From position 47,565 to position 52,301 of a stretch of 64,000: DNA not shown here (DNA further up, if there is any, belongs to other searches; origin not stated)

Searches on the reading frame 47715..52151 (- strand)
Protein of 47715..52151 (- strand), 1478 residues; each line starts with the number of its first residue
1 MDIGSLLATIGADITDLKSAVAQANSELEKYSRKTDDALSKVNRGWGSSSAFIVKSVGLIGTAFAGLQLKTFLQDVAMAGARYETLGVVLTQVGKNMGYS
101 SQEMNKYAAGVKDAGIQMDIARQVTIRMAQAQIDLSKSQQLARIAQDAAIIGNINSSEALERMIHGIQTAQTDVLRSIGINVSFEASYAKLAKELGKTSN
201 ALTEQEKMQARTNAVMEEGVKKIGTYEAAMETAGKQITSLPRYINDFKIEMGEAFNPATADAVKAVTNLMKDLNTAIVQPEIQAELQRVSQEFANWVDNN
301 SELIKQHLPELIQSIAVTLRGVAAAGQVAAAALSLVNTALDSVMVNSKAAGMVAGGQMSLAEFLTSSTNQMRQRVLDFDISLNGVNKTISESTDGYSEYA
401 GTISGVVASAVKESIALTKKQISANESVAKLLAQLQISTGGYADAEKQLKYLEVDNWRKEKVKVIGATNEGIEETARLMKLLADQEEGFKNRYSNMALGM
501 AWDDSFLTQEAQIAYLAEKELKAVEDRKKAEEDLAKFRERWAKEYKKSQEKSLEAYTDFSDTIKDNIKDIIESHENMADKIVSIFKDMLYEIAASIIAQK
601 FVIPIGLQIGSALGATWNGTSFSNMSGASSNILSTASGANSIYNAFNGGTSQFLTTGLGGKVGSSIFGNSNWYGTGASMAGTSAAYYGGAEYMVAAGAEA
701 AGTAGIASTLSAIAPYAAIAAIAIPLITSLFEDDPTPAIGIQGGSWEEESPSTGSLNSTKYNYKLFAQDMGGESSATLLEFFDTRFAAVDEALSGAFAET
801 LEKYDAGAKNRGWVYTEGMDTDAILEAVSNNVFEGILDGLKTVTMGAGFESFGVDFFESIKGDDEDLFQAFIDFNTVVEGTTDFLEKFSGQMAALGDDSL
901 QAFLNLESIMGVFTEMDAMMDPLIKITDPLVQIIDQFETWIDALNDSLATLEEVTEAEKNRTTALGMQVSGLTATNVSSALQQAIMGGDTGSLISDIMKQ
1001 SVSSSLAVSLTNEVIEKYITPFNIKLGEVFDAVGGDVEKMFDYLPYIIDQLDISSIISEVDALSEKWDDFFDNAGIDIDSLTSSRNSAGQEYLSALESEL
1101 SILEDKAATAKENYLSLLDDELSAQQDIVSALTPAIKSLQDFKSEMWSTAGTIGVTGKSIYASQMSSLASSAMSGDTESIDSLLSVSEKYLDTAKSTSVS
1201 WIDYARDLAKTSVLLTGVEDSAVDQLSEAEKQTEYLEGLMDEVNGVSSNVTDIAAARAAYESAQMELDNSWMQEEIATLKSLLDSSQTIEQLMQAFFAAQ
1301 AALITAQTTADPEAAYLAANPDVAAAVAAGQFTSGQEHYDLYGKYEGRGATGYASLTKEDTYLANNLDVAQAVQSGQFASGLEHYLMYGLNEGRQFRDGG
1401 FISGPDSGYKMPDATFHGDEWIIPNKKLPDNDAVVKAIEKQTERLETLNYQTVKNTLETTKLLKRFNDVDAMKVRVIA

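Call 11: search_protein_families(library=pfam, proteins=[window:47715-52151:-], max_evalue=0.01)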
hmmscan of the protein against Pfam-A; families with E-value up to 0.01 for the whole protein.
window:47715-52151:- (1478 aa): 1 family
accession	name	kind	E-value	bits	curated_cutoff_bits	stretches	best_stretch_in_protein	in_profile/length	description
PF02583.22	Trns_repr_metal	-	0.0061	17.4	22.8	0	1222-1296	5-76/78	Metal-sensitive transcriptional repressor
